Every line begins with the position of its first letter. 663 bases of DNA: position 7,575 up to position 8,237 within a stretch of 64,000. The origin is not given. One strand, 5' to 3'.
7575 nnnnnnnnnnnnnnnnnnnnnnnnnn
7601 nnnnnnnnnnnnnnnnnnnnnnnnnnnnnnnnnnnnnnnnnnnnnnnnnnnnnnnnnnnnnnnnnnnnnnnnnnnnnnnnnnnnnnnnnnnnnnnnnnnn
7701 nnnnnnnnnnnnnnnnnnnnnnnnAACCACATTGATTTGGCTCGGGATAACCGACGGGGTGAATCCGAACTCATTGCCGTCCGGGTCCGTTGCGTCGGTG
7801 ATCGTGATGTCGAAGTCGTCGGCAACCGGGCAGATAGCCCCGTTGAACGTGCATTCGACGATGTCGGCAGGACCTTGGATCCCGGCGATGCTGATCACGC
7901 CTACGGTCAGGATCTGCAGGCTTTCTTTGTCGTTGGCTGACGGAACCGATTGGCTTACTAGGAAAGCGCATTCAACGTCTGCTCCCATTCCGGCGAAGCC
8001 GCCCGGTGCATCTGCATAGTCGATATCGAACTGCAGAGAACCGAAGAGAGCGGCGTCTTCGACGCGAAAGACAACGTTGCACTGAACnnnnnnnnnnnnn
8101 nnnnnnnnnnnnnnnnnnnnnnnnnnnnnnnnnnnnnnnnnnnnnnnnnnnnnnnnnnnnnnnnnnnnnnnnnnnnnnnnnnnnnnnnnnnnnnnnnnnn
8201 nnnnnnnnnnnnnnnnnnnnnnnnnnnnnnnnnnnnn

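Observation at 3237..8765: Recurring ~110-aa two-cysteine module: nine clear copies in five proteins at three loci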

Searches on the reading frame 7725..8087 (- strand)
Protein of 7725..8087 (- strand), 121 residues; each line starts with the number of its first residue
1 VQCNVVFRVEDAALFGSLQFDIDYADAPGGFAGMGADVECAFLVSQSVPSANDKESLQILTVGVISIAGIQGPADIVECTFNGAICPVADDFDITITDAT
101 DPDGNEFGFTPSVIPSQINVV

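Call 8: search_solved_structures(query=A1, max_evalue=10, show_alignments=2)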
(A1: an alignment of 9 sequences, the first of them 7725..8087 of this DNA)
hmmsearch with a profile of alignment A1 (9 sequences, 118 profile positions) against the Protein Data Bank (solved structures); distinct sequences matched with E-value up to 10: 0.

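Call 9: find_homologous_proteins(query=A1, max_evalue=0.001)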
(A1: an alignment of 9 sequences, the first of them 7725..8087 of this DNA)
Query A1 (9 sequences) (121 aa, profile of the alignment): 4 proteins with E <= 0.001 among 1610 candidates.
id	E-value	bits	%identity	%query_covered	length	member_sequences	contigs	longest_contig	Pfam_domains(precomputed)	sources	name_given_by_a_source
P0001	1.5e-34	137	30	91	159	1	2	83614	-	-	-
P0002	1.9e-26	110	28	72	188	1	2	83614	-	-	-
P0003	7.0e-19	86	36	72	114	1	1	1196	-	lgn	-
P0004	8.5e-14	70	33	90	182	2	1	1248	-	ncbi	-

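Call 17: find_encoding_contigs(protein=P0004, flank=10000)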
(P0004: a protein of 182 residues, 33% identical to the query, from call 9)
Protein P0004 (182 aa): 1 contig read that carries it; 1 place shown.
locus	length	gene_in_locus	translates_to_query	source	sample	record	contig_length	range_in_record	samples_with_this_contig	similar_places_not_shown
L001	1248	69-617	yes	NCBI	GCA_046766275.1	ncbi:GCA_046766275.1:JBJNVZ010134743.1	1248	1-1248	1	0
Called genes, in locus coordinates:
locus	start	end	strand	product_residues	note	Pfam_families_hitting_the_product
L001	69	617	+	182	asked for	-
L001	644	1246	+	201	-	?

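Call 18: find_encoding_contigs(protein=P0003, flank=10000)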
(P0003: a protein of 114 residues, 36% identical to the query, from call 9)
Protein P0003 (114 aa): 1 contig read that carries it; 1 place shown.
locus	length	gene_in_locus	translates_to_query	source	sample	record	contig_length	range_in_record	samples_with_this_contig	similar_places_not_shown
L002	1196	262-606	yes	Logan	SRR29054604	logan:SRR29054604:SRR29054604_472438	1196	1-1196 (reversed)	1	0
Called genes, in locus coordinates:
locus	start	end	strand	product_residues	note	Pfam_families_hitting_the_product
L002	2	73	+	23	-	?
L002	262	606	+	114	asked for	-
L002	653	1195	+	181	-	?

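Call 19: predict_structure(alignment_id=A2)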
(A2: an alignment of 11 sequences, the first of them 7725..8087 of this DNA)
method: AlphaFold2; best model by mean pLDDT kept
length: 121 residues; sequences in the alignment: 11
mean_pLDDT: 96.2   pTM: 0.88
mean pLDDT of the five models: 96.2, 92.8, 90.1, 90.1, 89.5
residues with pLDDT >= 90: 115; 70-90: 6; 50-70: 0; < 50: 0
segments of 3 or more residues with pLDDT < 50: none
pLDDT, mean of each block of 10 residues (from residue 1): 98 98 97 91 94 94 96 98 97 98 97 97 92
secondary structure, 60 per line:
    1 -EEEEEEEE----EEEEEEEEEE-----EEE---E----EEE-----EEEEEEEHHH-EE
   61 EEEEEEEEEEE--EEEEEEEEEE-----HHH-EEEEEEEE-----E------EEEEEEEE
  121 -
elements in order: E2-9 E14-23 E29-31 E40-42 E48-54 E59-71 E74-83 E93-100 E113-120
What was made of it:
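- On Cohesin (Pfam PF00963): The AF2 model has pLDDT 96.2 and nine strands (call 19).
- Fold: AF2 pLDDT 96.2 and pTM 0.88 with nine strands (call 19). The AF2 model is confident (call 19).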

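Call 21: fold_search(model_id=the predicted structure, library=pdb)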
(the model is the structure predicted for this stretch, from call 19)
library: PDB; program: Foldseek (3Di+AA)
matches with E <= 10: 521; with E <= 0.001: 0
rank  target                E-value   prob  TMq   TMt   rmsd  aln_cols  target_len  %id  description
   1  3kcp_B                6.0e-03  1.00  0.59  0.46   5.9       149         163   12  Crystal structure of interacting Clostridium thermocellum multimodular components (released 2010-02-09)
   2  3fnk_C                1.3e-02  1.00  0.52  0.39   5.2       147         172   11  Crystal structure of the second type II cohesin module from the cellulosomal adaptor ScaA scaffoldin of Acetivibrio ce (released 2009-06-23)
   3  4fl4_B                1.8e-02  1.00  0.61  0.48   5.4       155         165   13  Scaffoldin conformation and dynamics revealed by a ternary complex from the Clostridium thermocellum cellulosome (released 2012-06-27)
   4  1tyj                  2.8e-02  1.00  0.60  0.45   5.0       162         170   12  Crystal Structure Analysis of type II Cohesin A11 from Bacteroides cellulosolvens (released 2005-04-26)
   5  2y3n_A                3.5e-02  0.99  0.55  0.41   5.4       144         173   14  Type II cohesin-dockerin domain from Bacteroides cellolosolvens (released 2012-01-11)
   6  2jh2_B                3.9e-02  1.00  0.56  0.51   3.7       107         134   12  X-ray crystal structure of a cohesin-like module from Clostridium perfringens (released 2007-11-06)
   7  5k39_A                3.9e-02  0.99  0.55  0.42   5.4       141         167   10  THE TYPE II COHESIN DOCKERIN COMPLEX FROM CLOSTRIDIUM THERMOCELLUM (released 2017-03-29)
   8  3fnk_B                4.1e-02  0.99  0.58  0.43   6.2       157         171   12  Crystal structure of the second type II cohesin module from the cellulosomal adaptor ScaA scaffoldin of Acetivibrio ce (released 2009-06-23)
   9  4fl4_K                4.3e-02  1.00  0.61  0.47   4.2       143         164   12  Scaffoldin conformation and dynamics revealed by a ternary complex from the Clostridium thermocellum cellulosome (released 2012-06-27)
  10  4wi0_A                4.3e-02  0.99  0.58  0.44   4.7       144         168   10  Crystal structure of Coh3ScaB-XDoc_M2ScaA complex: A C-terminal interface mutant of type II Cohesin-X-Dockerin complex (released 2015-10-07)
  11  5g5d_A                6.0e-02  0.97  0.51  0.41   5.6       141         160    9  Crystal Structure of the CohScaC2-XDocCipA type II complex from Clostridium thermocellum (released 2017-04-05)
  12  3fnk_A                6.3e-02  0.98  0.56  0.42   6.4       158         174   12  Crystal structure of the second type II cohesin module from the cellulosomal adaptor ScaA scaffoldin of Acetivibrio ce (released 2009-06-23)
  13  2bm3                  6.7e-02  0.99  0.60  0.47   4.5       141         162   13  Structure of the Type II cohesin from Clostridium thermocellum SdbA (released 2005-03-10)
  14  6kgf_A                6.7e-02  0.99  0.54  0.47   4.2       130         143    9  Crystal structure of CaDoc0917(R16D)-CaCohA2 complex at pH 8.2 (released 2020-07-08)
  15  3ghp_B                6.7e-02  0.99  0.54  0.39   5.3       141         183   13  Structure of the second type II cohesin module from the adaptor ScaA scaffoldin of Acetivibrio cellulolyticus (includi (released 2009-06-23)
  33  8um6_B                2.2e-01  0.69  0.46  0.44   7.7       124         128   12  Structure of copper bound to YcnI W137F (released 2024-02-07)
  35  7me6_B                2.3e-01  0.77  0.49  0.47   7.3       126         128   10  Structure of the apo form of YcnI (released 2021-08-18)
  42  8um6_A                5.1e-01  0.44  0.43  0.41   6.3       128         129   12  Structure of copper bound to YcnI W137F (released 2024-02-07)
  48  7me6_A                6.0e-01  0.35  0.44  0.42  11.0       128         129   12  Structure of the apo form of YcnI (released 2021-08-18)
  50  4c8x_A                6.7e-01  0.06  0.22  0.20  13.2       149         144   10  Crystal structure of carbohydrate-binding module CBM3b mutant (Y56S) from the cellulosomal cellobiohydrolase 9A from C (released 2013-10-09)
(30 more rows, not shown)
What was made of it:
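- Closest known: Cohesin modules. Same: Both have a nine-strand beta-sandwich of about 115-140 residues, and cohesins fill the top Foldseek ranks (call 21).
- The first non-cohesin appears at rank 33 (call 21). Fold similarity to cohesins is modest (TM 0.5-0.6, E>=6e-3; call 21), and jelly-roll sandwiches are shared with CBMs. YcnI structures (8um6, 7me6) appear in the Foldseek list at ranks 33-35 and later, with probability 0.4-0.8 (call 21).
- Tried and rejected: The YcnI-like metal-binding reading is judged unlikely (call 21).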

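Call 22: search_protein_representatives(alignment_id=A2)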
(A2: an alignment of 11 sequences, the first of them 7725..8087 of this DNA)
Query: 11 sequences, 119 profile positions. Proteins with E-value up to 0.001 (for the whole library): 925; up to 1e-10: 631; up to 1e-30: 141. The best 150 are listed.
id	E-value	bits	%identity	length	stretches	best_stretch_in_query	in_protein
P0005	1.5e-106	367.3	-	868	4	2-117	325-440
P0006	7.8e-78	274.6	-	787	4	3-117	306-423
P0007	1.8e-77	273.5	-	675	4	3-117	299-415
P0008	3.8e-75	266.0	-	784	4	4-114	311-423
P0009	2.4e-71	253.7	-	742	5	2-116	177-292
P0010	6.6e-69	245.8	-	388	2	2-117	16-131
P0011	1.9e-68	244.4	-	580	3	2-115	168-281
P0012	3.9e-68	243.3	-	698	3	3-116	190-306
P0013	1.2e-65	235.3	-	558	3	2-117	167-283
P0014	1.8e-65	234.7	-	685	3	2-116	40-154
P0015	2.2e-64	231.2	-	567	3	2-109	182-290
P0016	4.2e-64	230.3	-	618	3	2-113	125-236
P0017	3.6e-63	227.3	-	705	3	3-117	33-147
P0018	7.4e-63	226.3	-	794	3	2-116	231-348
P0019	5.4e-62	223.5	-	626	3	3-115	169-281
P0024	6.9e-60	216.7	-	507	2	3-116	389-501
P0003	1.5e-33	131.7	-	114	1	8-118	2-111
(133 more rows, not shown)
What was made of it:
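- There are 925 homologous clusters (call 22).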

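Call 26: search_protein_families(library=pfam, alignment_id=A3, max_evalue=0.01)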
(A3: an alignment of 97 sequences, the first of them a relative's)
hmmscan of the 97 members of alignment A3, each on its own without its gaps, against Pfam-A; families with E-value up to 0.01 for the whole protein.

A. member 1, P0005 (868 aa): 2 families
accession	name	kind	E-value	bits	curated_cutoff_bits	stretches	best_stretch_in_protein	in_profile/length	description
PF13948.11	DUF4215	-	7.8e-21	74.6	27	3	766-798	17-46/47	Domain of unknown function (DUF4215)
PF00404.24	Dockerin_1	-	2.8e-06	27.9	22.9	1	805-854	2-53/57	Dockerin type I domain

B. families by the number of members that match (of 97 scanned): 8 families
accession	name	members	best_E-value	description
PF13948.11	DUF4215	40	3e-47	Domain of unknown function (DUF4215)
PF00404.24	Dockerin_1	28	1.1e-07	Dockerin type I domain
PF00526.23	Dicty_CTDC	2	8.9e-12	Dictyostelium (slime mold) repeat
PF13405.12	EF-hand_6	2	0.00033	EF-hand domain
PF01456.22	Mucin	2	0.0029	Mucin-like glycoprotein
PF14312.12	FG-GAP_2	1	2.4e-24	FG-GAP repeat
PF07207.16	Lir1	1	0.0051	Light regulated protein Lir1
PF21827.1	New_glue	1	0.0065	New glue protein family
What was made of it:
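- On Cohesin (Pfam PF00963): None of 97 full-length homologues hit at E<=0.01 (call 26). Dockerin_1 is found in 28 of 97 homologues (call 26).
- Dockerin partners: Dockerin_1 is found in 28 of 97 homologues and DUF4215 in 40 of 97 (call 26).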

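Call 28: find_encoding_contigs(protein=P0001, flank=2000, max_places=4)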
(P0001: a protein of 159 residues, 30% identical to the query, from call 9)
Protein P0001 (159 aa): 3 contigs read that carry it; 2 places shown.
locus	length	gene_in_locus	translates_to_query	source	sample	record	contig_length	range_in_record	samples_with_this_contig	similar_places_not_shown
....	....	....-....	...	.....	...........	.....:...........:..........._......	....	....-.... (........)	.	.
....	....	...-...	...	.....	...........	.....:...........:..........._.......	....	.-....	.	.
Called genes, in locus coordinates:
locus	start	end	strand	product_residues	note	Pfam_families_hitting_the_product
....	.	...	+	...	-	?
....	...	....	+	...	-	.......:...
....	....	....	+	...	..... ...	-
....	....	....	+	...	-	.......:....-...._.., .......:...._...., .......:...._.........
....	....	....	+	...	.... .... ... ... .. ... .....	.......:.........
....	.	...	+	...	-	?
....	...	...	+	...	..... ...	-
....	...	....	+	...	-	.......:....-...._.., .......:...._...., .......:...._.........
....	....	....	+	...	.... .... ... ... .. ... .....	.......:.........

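Call 32: search_solved_structures(query=A4, max_evalue=10, show_alignments=2)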
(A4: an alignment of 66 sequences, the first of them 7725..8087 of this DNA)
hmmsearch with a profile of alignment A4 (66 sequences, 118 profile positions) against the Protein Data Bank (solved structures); distinct sequences matched with E-value up to 10: 0.
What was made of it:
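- Tried and rejected: PDB sequence-profile searches with the 9-sequence and 66-sequence alignments gave zero hits at E<=10 (calls 8, 32).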

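Call 39: list_cluster_members(proteins=[P0005, P0006, P0007, P0008, P0009, P0011, P0012, P0014, P0024, P0004])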
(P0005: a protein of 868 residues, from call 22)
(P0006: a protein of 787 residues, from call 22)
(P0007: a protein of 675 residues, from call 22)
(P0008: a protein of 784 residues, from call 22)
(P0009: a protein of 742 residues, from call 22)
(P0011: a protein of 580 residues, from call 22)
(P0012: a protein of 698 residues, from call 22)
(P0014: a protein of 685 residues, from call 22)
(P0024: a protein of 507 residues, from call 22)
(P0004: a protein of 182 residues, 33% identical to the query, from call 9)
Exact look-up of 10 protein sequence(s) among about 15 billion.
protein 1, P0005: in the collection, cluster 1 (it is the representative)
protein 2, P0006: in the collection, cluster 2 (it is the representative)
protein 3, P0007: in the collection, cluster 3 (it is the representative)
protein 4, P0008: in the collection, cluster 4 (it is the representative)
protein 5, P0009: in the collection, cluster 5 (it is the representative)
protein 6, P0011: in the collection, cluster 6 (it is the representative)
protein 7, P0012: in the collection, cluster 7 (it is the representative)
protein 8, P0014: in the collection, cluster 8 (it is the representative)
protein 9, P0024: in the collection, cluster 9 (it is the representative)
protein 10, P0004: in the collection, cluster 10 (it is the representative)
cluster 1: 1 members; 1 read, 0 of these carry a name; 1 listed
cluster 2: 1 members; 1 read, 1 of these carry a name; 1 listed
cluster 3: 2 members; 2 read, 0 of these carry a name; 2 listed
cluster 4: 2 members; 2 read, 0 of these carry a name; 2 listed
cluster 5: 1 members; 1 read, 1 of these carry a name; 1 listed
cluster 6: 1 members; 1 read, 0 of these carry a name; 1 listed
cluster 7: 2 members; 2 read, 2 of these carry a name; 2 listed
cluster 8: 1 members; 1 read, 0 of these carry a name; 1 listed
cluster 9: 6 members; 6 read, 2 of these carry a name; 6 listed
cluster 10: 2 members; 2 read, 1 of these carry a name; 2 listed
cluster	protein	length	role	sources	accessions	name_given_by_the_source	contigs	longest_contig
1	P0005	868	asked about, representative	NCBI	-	-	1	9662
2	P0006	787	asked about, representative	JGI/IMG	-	cysteine-rich repeat protein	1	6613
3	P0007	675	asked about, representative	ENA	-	-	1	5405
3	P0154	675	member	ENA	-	-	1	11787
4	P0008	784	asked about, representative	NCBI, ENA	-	-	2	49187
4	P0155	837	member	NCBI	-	-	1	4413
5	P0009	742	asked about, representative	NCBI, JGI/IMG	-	hypothetical protein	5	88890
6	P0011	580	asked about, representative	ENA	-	-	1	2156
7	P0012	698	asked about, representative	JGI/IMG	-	cysteine-rich repeat protein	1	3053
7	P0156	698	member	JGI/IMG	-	cysteine-rich repeat protein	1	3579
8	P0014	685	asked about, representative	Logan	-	-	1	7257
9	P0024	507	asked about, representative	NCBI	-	-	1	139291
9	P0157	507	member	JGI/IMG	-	hypothetical protein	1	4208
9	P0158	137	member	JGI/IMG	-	hypothetical protein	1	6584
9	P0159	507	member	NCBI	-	-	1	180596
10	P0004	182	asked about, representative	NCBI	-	-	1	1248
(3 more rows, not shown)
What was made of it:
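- Closest known: Myxobacterial cysteine-rich acidic repeat proteins. Same: Public sources name some homologues 'cysteine-rich repeat protein' (call 39).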

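Call 41: search_protein_families(library=pfam, alignment_id=A4, max_evalue=10)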
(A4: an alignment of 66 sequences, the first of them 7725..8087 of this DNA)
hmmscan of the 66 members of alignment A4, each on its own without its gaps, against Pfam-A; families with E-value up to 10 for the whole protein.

A. member 1, window:7725-8087:- (121 aa): 0 families

B. families by the number of members that match (of 66 scanned): 11 families
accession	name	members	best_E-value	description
PF01396.24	Zn_ribbon_Top1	1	0.003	Topoisomerase DNA binding C4 zinc finger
PF09136.16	Glucodextran_B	1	0.016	Glucodextranase, domain B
PF00963.24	Cohesin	1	0.02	Cohesin domain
PF13807.11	GNVR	1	0.05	G-rich domain on putative tyrosine kinase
PF11131.13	PhrC_PhrF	1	0.11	Rap-phr extracellular signalling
PF23658.1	PDZ_CPAF_rel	1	0.11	CPAF-like PDZ domain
PF08484.17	Methyltransf_14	1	0.12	C-methyltransferase C-terminal domain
PF03243.20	MerB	1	0.15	Alkylmercury lyase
PF23927.1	DUF7265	1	0.15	Domain of unknown function (DUF7265)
PF18836.7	B_solenoid_ydck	1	0.17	YdcK Beta solenoid repeat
PF24999.1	LAMB4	1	0.37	Laminin subunit beta-4-like domain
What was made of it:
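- On Cohesin (Pfam PF00963): One of 66 isolated modules hit, at E=0.02 (call 41).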

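Call 46: find_encoding_contigs(protein=P0009, flank=10000, max_places=3)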
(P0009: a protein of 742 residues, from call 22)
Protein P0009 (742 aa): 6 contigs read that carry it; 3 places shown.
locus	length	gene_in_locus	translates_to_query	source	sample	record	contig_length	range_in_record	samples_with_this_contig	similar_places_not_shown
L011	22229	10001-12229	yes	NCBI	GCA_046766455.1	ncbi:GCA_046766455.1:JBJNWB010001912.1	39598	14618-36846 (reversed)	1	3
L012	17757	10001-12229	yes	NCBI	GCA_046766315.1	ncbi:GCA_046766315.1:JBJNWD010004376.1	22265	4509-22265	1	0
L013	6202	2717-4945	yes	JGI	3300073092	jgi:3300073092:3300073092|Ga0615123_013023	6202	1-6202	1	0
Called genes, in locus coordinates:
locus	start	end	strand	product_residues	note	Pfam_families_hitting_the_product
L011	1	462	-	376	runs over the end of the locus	PF01904:DUF72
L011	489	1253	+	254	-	PF00378:ECH_1, PF16113:ECH_2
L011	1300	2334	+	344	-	PF00296:Bac_luciferase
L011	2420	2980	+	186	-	-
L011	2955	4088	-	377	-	PF13472:Lipase_GDSL_2 (faint), PF16822:ALGX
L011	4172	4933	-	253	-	PF01507:PAPS_reduct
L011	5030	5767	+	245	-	PF01925:TauE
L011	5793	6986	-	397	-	PF02771:Acyl-CoA_dh_N, PF02770:Acyl-CoA_dh_M, PF00441:Acyl-CoA_dh_1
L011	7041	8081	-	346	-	PF00135:COesterase, PF20434:BD-FAE, PF07859:Abhydrolase_3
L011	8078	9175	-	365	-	PF00591:Glycos_transf_3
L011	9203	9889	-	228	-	PF19489:SLT_4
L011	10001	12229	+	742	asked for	-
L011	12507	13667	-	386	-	PF02515:CoA_transf_3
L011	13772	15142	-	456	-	-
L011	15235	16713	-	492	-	PF00361:Proton_antipo_M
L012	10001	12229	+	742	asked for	-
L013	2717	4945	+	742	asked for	-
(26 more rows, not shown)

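Call 47: find_encoding_contigs(protein=P0008, flank=10000, max_places=3)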
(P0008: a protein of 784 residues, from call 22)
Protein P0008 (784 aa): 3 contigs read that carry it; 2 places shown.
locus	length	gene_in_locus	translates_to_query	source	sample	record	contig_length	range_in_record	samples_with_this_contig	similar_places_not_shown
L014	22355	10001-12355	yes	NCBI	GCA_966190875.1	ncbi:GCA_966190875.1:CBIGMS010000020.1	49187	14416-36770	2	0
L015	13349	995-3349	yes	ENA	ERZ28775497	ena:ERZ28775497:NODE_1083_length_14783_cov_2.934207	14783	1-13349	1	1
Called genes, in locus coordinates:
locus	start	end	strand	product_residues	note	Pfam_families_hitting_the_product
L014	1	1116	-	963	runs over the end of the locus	PF00664:ABC_membrane, PF00005:ABC_tran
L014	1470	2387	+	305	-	PF01791:DeoC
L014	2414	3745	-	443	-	PF00285:Citrate_synt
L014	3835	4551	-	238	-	PF00440:TetR_N, PF14514:TetR_C_9 (weak)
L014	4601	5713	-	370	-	PF08450:SGL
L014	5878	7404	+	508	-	PF02012:BNR (faint), PF13088:BNR_2 (weak), PF21471:Reelin_subrepeat-B (faint)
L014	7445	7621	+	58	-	PF09360:zf-CDGSH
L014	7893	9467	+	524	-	PF13948:DUF4215 (faint)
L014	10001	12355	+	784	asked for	PF13948:DUF4215 (faint)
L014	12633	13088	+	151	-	PF02580:Tyr_Deacylase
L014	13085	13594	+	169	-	PF06938:DUF1285_N (weak)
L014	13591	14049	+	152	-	PF00588:SpoU_methylase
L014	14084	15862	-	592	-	PF00050:Kazal_1 (weak), PF07648:Kazal_2 (weak), PF21287:Kazal_CFAI (faint), PF00050:Kazal_1, PF07648:Kazal_2 (weak)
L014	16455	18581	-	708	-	PF00593:TonB_dep_Rec_b-barrel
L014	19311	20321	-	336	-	PF02779:Transket_pyr, PF02780:Transketolase_C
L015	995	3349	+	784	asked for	PF13948:DUF4215 (faint)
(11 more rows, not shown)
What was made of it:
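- Neighbourhoods of distant homologues are unrelated housekeeping genes (calls 46, 47).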

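Call 75: find_homologous_proteins(query=A4, max_evalue=0.00001)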
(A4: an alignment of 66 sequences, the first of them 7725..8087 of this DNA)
Query A4 (66 sequences) (121 aa, profile of the alignment): 8 proteins with E <= 0.00001 among 1647 candidates.
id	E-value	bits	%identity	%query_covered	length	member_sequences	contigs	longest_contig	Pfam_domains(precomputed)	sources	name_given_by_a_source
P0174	2.7e-27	113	36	88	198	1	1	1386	-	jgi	jgi:hypothetical protein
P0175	6.9e-27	111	32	88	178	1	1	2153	-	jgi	jgi:hypothetical protein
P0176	6.2e-26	108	34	84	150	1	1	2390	-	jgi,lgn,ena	-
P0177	9.4e-26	108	37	95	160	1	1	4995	-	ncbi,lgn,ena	-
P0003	5.2e-24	102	36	72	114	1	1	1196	-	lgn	-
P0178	5.7e-22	96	29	98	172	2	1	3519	-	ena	-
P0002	1.6e-13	68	28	72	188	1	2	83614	-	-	-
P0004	5.4e-10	57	33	90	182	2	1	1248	-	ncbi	-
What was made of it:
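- Tried and rejected: They gave no taxonomy (calls 9, 75).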
